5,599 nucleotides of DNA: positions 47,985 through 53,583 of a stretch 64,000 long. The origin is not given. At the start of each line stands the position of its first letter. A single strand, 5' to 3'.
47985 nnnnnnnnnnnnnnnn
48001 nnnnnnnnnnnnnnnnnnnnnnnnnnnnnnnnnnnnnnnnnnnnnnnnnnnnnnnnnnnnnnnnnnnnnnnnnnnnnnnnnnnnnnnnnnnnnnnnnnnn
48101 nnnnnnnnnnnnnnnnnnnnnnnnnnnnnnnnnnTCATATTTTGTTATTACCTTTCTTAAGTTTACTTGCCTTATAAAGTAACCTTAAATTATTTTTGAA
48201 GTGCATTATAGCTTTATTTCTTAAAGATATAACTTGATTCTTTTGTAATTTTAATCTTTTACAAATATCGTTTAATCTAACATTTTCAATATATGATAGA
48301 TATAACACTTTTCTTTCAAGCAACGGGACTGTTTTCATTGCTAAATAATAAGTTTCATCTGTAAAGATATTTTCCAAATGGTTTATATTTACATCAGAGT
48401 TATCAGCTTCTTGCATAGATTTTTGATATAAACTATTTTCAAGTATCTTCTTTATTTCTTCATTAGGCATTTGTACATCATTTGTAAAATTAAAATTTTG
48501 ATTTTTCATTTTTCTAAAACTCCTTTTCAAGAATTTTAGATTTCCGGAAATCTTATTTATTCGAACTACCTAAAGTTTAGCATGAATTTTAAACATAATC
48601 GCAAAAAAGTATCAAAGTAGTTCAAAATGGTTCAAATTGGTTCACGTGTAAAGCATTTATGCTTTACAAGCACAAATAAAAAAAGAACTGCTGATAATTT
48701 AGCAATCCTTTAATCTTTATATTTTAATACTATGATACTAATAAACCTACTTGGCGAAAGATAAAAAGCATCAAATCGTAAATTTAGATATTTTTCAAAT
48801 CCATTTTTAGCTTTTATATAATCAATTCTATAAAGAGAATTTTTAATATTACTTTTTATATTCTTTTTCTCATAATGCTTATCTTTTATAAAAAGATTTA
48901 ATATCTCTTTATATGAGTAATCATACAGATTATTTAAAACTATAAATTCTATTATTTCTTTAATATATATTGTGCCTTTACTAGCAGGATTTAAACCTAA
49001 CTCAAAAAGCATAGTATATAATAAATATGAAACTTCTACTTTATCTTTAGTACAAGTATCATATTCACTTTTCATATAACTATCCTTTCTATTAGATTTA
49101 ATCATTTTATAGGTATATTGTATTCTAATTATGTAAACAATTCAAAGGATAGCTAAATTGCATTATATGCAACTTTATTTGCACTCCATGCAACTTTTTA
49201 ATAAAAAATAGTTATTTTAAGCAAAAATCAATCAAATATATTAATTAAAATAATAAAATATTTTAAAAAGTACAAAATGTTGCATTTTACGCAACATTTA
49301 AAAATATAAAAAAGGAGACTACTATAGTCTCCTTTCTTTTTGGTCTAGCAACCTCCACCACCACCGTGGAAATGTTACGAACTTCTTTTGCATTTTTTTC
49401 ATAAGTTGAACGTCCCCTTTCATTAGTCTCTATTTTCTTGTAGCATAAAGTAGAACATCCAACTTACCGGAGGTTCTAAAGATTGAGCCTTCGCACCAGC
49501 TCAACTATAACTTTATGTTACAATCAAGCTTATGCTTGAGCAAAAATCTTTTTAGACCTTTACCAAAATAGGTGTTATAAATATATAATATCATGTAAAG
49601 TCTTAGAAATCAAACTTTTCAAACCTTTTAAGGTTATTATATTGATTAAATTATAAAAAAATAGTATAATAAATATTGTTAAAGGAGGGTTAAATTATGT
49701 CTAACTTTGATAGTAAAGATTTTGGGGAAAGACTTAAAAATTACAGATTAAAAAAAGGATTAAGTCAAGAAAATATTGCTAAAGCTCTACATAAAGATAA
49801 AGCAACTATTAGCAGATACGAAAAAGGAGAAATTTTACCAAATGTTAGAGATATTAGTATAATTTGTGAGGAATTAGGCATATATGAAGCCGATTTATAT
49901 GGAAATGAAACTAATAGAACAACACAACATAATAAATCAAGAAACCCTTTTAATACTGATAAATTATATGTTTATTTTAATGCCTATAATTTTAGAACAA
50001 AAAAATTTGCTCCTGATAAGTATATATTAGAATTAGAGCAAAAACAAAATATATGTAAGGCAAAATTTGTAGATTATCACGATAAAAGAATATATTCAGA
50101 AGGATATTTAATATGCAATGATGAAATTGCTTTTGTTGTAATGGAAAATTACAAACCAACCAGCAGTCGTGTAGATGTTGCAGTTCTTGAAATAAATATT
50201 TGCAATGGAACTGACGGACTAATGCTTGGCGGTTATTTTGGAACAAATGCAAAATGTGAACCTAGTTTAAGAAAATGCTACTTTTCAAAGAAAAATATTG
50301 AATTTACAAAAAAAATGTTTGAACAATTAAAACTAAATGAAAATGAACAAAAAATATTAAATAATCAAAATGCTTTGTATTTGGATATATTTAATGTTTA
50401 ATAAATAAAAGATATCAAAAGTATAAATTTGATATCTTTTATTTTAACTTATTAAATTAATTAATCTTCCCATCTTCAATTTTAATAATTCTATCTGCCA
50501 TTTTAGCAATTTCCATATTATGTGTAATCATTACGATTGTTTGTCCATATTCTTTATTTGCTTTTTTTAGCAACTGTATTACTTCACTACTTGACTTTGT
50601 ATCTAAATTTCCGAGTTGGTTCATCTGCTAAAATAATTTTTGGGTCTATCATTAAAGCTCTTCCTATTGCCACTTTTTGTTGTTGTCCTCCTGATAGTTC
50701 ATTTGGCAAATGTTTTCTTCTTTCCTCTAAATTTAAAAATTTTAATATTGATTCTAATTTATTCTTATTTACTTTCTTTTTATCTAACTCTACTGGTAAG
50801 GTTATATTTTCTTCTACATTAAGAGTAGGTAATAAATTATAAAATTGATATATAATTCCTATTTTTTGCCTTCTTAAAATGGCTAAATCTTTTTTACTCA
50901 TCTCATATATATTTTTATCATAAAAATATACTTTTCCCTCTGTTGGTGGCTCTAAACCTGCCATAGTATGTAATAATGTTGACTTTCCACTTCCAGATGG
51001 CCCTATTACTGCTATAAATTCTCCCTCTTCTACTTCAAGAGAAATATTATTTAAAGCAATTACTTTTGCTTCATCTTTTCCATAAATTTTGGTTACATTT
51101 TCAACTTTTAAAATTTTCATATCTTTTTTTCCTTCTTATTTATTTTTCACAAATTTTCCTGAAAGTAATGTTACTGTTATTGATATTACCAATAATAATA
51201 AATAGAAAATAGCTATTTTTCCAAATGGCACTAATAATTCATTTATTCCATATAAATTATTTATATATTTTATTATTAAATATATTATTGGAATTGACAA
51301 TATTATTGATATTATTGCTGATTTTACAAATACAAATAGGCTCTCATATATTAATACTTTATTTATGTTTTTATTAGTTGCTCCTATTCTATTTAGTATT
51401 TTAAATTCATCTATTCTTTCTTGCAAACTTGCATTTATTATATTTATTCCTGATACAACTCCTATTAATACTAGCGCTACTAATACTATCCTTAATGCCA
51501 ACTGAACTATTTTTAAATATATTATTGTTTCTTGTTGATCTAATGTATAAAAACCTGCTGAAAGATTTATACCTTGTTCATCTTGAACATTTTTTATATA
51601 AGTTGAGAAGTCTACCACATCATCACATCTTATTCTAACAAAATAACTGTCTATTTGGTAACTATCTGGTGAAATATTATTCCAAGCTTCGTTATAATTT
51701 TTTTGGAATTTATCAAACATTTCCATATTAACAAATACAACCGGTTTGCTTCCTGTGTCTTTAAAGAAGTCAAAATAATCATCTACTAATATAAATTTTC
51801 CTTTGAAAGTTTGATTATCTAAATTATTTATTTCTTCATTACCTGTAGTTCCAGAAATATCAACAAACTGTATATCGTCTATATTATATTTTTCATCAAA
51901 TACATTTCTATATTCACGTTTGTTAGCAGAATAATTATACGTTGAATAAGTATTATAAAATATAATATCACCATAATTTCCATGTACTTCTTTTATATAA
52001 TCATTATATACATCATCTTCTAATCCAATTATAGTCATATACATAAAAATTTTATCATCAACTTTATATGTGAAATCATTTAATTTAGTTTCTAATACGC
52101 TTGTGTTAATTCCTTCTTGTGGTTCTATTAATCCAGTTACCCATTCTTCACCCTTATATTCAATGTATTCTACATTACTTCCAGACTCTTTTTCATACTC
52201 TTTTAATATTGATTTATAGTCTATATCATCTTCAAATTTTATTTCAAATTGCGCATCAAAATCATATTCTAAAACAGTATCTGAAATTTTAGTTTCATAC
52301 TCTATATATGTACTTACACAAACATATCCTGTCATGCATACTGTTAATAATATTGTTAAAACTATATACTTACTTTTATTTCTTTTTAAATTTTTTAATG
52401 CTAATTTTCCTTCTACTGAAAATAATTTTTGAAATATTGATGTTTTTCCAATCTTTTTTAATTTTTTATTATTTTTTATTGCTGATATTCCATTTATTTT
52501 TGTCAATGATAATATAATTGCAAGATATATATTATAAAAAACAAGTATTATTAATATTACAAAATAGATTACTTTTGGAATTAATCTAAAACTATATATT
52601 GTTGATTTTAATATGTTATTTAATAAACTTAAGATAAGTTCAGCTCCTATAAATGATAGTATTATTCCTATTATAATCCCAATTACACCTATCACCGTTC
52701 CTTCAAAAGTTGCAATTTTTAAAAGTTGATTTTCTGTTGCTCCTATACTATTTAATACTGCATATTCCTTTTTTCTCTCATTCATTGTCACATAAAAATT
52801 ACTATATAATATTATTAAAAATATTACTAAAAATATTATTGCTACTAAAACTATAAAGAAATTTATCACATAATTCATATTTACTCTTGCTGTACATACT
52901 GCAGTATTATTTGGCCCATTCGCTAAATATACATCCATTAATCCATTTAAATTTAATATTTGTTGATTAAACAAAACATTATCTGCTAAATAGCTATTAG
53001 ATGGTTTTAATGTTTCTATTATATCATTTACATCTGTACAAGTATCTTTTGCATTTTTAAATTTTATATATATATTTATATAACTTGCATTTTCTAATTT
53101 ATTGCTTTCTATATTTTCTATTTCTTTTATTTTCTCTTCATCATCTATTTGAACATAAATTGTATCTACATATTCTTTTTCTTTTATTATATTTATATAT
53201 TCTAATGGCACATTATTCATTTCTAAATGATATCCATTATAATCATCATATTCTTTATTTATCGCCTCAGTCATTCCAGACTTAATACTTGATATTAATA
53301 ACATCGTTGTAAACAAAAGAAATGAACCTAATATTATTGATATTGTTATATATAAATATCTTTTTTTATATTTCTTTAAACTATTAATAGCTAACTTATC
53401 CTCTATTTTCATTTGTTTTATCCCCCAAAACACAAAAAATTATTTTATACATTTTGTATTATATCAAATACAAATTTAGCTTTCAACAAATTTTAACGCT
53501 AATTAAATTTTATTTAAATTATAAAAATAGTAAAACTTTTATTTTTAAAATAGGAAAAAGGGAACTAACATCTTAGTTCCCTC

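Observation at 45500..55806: tRNA-Pro-integrated mobilizable element with MobV relaxase next to a relaxase-less T4SS-like locus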

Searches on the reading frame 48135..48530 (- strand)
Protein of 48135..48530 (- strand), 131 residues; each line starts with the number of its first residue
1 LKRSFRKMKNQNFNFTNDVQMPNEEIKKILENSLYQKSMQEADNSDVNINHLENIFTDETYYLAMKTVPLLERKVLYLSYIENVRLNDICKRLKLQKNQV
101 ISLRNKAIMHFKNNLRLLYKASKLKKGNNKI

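Call 8: search_protein_families(library=pfam, proteins=[window:48135-48530:-], max_evalue=0.01)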
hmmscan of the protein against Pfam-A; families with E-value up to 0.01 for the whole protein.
window:48135-48530:- (131 aa): 0 families

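Call 33: search_protein_families(library=ncbifam, proteins=[window:48135-48530:-], max_evalue=0.01)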
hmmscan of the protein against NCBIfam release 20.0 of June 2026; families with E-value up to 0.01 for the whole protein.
window:48135-48530:- (131 aa): 7 families
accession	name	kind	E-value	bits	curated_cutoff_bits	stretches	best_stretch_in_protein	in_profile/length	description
NF004935.0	PRK06288.1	equivalog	6.2e-05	22.8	343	1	52-116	199-263/270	RNA polymerase sigma factor WhiG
TIGR02937.1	sigma70-ECF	superfamily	0.00013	21.6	42.9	1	24-114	85-164/165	sigma-70 family RNA polymerase sigma factor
TIGR02985.1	Sig70_bacteroi1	subfamily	0.00042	20.6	126.4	1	7-115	59-162/162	RNA polymerase sigma-70 factor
NF009172.0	PRK12519.1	subfamily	0.00097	18.7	222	1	37-116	108-190/194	RNA polymerase sigma factor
NF006623.1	PRK09191.1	subfamily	0.002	18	240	1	32-114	53-135/258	PhyR family response regulator anti-anti-sigma factor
TIGR02479.1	FliA_WhiG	subfamily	0.0064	16.2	189.6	1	30-115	139-223/224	FliA/WhiG family RNA polymerase sigma factor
NF005514.0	PRK07122.1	subfamily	0.0069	15.6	372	1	50-115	198-263/264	RNA polymerase sigma factor SigF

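Call 34: search_protein_families(library=phrogs, proteins=[window:48135-48530:-], max_evalue=0.01)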
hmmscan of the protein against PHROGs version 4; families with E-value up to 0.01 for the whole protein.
window:48135-48530:- (131 aa): 3 families
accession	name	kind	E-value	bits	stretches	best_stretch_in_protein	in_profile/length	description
phrog_351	-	transcription regulation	3.5e-06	26.9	1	17-126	610-733/928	RNA polymerase sigma factor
phrog_1740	-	transcription regulation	0.00038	20.1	1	33-116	143-217/567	RNA polymerase sigma factor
phrog_248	-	transcription regulation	0.0037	18.4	1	47-118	69-140/161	transcriptional activator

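Call 72: search_protein_families(library=pfam, proteins=[window:48135-48509:-], max_evalue=5)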
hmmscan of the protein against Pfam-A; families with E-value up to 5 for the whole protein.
window:48135-48509:- (124 aa): 4 families
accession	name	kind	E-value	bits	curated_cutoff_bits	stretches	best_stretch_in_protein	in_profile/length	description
PF04545.22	Sigma70_r4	-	0.013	15.5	24.1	1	57-103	1-47/50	Sigma-70, region 4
PF08281.18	Sigma70_r4_2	-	0.052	13.6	25.7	1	55-91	5-41/54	Sigma-70, region 4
PF24533.1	Tri-helical_Ada2b_C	-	0.1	12.9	27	1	53-76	19-41/55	Ada2b-like, C-terminal tri-helical domain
PF04109.21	ATG9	-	0.17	11.3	27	1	8-118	114-194/478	Autophagy protein ATG9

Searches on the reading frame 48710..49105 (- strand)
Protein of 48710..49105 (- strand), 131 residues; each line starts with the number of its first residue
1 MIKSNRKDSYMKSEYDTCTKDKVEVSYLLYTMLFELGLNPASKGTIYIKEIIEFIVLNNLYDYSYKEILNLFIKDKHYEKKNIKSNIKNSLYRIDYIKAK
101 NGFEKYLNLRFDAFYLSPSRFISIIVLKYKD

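Call 8: search_protein_families(library=pfam, proteins=[window:48710-49105:-], max_evalue=0.01)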
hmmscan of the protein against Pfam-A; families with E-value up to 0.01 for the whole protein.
window:48710-49105:- (131 aa): 0 families

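Call 33: search_protein_families(library=ncbifam, proteins=[window:48710-49105:-], max_evalue=0.01)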
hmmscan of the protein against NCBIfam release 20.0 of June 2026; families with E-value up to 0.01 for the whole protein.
window:48710-49105:- (131 aa): 0 families

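Call 34: search_protein_families(library=phrogs, proteins=[window:48710-49105:-], max_evalue=0.01)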
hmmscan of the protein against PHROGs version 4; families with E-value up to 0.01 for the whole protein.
window:48710-49105:- (131 aa): 0 families

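Call 72: search_protein_families(library=pfam, proteins=[window:48710-49075:-], max_evalue=5)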
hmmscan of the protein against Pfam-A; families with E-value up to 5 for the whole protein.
window:48710-49075:- (121 aa): 1 family
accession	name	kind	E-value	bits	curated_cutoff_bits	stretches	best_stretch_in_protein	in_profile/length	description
PF08769.17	Spo0A_C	-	0.06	13.8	25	1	21-115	3-100/104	Sporulation initiation factor Spo0A C terminal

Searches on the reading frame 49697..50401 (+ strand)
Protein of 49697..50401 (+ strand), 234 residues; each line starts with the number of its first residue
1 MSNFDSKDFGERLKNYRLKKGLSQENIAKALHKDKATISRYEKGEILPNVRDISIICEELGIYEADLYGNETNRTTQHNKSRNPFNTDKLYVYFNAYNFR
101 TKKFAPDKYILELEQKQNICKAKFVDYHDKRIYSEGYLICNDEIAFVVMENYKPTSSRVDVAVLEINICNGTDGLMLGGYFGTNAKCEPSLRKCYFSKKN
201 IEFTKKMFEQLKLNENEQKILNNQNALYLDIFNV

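Call 8: search_protein_families(library=pfam, proteins=[window:49697-50401:+], max_evalue=0.01)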
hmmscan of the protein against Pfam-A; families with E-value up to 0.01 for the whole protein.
window:49697-50401:+ (234 aa): 6 families
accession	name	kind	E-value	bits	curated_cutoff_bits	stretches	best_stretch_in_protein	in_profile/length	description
PF01381.28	HTH_3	-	1.4e-12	47.8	23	1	13-65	1-53/55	Helix-turn-helix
PF13560.12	HTH_31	-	4.5e-11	43.3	27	1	8-61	1-55/64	Helix-turn-helix domain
PF12844.13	HTH_19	-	3.7e-08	33.6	30.2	1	10-67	1-58/64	Helix-turn-helix domain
PF13936.12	HTH_38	-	0.00086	19.4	27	1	18-40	17-39/44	Helix-turn-helix domain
PF00157.23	Pou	-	0.0026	18.1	27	0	7-42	7-48/72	Pou domain - N-terminal to homeobox domain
PF13443.12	HTH_26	-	0.0091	16.7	22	0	12-68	1-58/63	Cro/C1-type HTH DNA-binding domain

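Call 33: search_protein_families(library=ncbifam, proteins=[window:49697-50401:+], max_evalue=0.01)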
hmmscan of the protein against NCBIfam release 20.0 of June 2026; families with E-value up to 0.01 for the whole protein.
window:49697-50401:+ (234 aa): 10 families
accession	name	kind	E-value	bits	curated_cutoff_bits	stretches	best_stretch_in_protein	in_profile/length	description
NF041951.1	phage_RstR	subfamily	3.6e-09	36.8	80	1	8-79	2-73/108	RstR family transcriptional repressor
TIGR00270.2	TIGR00270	equivalog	2.8e-08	33.7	110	1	7-71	74-138/159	multiprotein bridging factor aMBF1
NF047948.1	male_kill_WMK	equivalog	2.3e-07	30.6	300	1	7-123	161-268/300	WO male-killing family protein Wmk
TIGR03830.1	CxxCG_CxxCG_HTH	subfamily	3.5e-07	30.1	61.8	1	9-50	66-107/127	type II TA system antitoxin MqsA family protein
NF058600.1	TransRegSco1979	equivalog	6.6e-06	25.4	350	1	10-65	10-65/280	Sco1979 family transcriptional regulator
NF007257.0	PRK09706.1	subfamily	5.4e-05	23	101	1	6-62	3-59/135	transcriptional repressor DicA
NF003162.0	PRK04140.1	equivalog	0.00024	20.2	263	1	10-60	128-177/317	transcriptional regulator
TIGR03070.1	couple_hipB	subfamily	0.0013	18.6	71.65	1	7-62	1-56/58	type II toxin-antitoxin system Y4mF family antitoxin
NF052239.1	antitox_spr1629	equivalog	0.0022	17.2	335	1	9-71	3-65/377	spr1629 family repressor/antitoxin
NF041575.1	antitoxPezA_Strep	equivalog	0.0024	17.9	290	1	10-72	3-65/158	type II toxin-antitoxin system antitoxin PezA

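Call 34: search_protein_families(library=phrogs, proteins=[window:49697-50401:+], max_evalue=0.01)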
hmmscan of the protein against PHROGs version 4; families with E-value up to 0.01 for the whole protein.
window:49697-50401:+ (234 aa): 19 families
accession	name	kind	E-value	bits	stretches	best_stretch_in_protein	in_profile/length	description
phrog_3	-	transcription regulation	8.5e-14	53.1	1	7-83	87-163/430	transcriptional repressor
phrog_8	-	transcription regulation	1.1e-12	49.1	1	5-106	73-150/346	transcriptional regulator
phrog_2967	-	transcription regulation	3.2e-12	47.5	1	3-75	5-77/225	transcriptional regulator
phrog_4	-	transcription regulation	1.2e-11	45.3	1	7-92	135-214/400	transcriptional repressor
phrog_2439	-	transcription regulation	2.7e-09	37.4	1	10-121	9-102/367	transcriptional regulator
phrog_4836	-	transcription regulation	4.9e-06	27.2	1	6-61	73-128/194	CII-like regulator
phrog_5823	-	transcription regulation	6.3e-06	26.6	1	6-78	4-77/404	transcriptional regulator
phrog_1373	-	transcription regulation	6.5e-06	27.2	1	8-62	63-117/166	transcriptional regulator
phrog_2328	-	transcription regulation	9.1e-06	26.5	1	5-61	12-68/128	transcriptional repressor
phrog_4646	-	integration and excision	0.00016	22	1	18-122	19-127/344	transposase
phrog_955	-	DNA, RNA and nucleotide metabolism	0.00038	21.2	1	8-45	24-61/142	HTH DNA binding protein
phrog_9908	-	DNA, RNA and nucleotide metabolism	0.0018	18.5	1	10-63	15-68/282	DNA binding protein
phrog_34341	-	transcription regulation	0.0025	19.1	1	10-49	73-112/122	transcriptional regulator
phrog_4031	-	unknown function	0.0036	16.8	1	7-57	517-568/626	-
phrog_147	-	transcription regulation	0.0038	18.6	1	7-58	3-57/100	transcriptional regulator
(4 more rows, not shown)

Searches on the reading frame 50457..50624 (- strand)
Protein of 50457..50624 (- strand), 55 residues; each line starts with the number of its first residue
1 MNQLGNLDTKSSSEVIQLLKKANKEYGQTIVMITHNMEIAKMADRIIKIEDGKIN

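Call 9: search_protein_families(library=pfam, proteins=[window:50457-50624:-], max_evalue=0.01)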
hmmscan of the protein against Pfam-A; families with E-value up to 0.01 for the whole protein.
window:50457-50624:- (55 aa): 1 family
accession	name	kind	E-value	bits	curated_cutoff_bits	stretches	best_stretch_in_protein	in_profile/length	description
PF02463.25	SMC_N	-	0.0088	15.9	40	0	6-50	170-212/220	RecF/RecN/SMC N terminal domain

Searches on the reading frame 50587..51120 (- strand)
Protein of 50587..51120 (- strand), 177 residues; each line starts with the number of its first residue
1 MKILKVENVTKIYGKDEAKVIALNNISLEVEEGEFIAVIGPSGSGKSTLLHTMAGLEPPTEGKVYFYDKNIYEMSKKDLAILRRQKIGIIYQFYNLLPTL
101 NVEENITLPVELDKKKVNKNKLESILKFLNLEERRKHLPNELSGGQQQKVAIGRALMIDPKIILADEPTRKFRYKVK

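Call 8: search_protein_families(library=pfam, proteins=[window:50587-51120:-], max_evalue=0.01)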
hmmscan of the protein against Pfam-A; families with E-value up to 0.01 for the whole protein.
window:50587-51120:- (177 aa): 9 families
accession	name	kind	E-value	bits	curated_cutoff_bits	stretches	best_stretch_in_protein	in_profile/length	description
PF00005.33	ABC_tran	-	4.8e-36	124.8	25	1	23-169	1-136/137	ABC transporter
PF20703.3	nSTAND1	-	0.00012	22.3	27.1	1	26-61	26-59/379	Novel STAND NTPase 1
PF13555.12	AAA_29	-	0.00013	22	27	1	28-54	17-43/61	P-loop containing region of AAA domain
PF02463.25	SMC_N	-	0.00018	21.4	40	0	27-53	19-44/220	RecF/RecN/SMC N terminal domain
PF13401.12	AAA_22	-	0.00033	21.4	27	1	33-70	5-33/130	AAA domain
PF01637.24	ATPase_2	-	0.00046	20.5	33.2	1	28-125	15-113/225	ATPase domain predominantly from Archaea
PF13191.12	AAA_16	-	0.002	19.1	32.6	1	29-59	18-51/167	AAA ATPase domain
PF03193.22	RsgA_GTPase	-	0.0041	17.4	30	1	23-55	97-128/174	RsgA GTPase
PF25199.1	nSTAND_NTPase5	-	0.0057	16.9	34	1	30-55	38-63/145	Novel STAND NTPase 5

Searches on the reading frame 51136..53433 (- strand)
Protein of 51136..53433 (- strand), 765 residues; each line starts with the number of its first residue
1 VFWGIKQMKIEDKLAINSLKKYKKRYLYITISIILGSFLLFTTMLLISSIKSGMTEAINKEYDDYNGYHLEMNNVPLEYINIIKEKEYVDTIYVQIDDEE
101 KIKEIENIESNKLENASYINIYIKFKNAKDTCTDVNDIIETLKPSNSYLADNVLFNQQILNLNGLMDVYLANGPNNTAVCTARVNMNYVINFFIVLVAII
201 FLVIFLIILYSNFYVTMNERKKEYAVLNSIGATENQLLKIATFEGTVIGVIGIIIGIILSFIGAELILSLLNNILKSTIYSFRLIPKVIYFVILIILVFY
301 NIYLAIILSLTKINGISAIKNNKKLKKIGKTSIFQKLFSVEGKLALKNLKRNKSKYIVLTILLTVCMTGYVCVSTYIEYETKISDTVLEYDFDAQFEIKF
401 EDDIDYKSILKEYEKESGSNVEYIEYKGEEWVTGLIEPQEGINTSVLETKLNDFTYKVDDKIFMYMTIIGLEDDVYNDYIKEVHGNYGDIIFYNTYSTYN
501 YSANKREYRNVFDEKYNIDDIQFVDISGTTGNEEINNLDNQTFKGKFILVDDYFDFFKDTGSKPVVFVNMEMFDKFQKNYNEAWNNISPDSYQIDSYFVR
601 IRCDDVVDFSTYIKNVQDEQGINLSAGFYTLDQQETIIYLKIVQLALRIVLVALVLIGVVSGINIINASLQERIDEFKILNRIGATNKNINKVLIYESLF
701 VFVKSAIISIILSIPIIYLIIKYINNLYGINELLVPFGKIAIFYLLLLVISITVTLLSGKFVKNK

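Call 8: search_protein_families(library=pfam, proteins=[window:51136-53433:-], max_evalue=0.01)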
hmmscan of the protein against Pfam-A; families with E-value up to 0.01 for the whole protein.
window:51136-53433:- (765 aa): 1 family
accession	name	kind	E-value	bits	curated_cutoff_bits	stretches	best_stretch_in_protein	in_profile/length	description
PF02687.27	FtsX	-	1.2e-23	83.8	25.5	2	649-762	2-115/120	FtsX-like permease C-terminal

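Call 33: search_protein_families(library=ncbifam, proteins=[window:51136-53433:-], max_evalue=0.01)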
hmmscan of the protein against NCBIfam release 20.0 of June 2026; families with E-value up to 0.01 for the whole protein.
window:51136-53433:- (765 aa): 9 families
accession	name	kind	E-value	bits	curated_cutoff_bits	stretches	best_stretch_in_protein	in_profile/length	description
TIGR03434.1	ADOP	subfamily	1.2e-10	40.1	622.3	1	213-299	293-378/803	ADOP family duplicated permease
TIGR02212.1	lolCE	equivalog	7.1e-09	35.1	362.45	2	192-308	269-391/411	lipoprotein-releasing ABC transporter permease subunit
NF007826.0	PRK10535.1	equivalog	1.9e-06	26.4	966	1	181-271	512-601/648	macrolide ABC transporter ATP-binding protein/permease MacB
TIGR02213.1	lolE_release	exception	4.5e-06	25.8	540.35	2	192-294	269-367/411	lipoprotein-releasing ABC transporter permease subunit LolE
NF008357.0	PRK11146.1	exception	1.1e-05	24.5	439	1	193-294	273-370/414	lipoprotein-releasing ABC transporter permease subunit LolE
NF041854.1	ABC_perm_YbbP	equivalog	2.6e-05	22.4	999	1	195-296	689-781/806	putative ABC transporter permease subunit YbbP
NF038347.1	FtsX_Gpos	exception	6.2e-05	22.5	225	2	193-304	170-282/296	permease-like cell division protein FtsX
NF038346.1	FtsX_actino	exception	0.00072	19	250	1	612-759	158-298/308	permease-like cell division protein FtsX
TIGR00439.2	FtsX_Gneg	equivalog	0.008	15.4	255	0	641-754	161-278/292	permease-like cell division protein FtsX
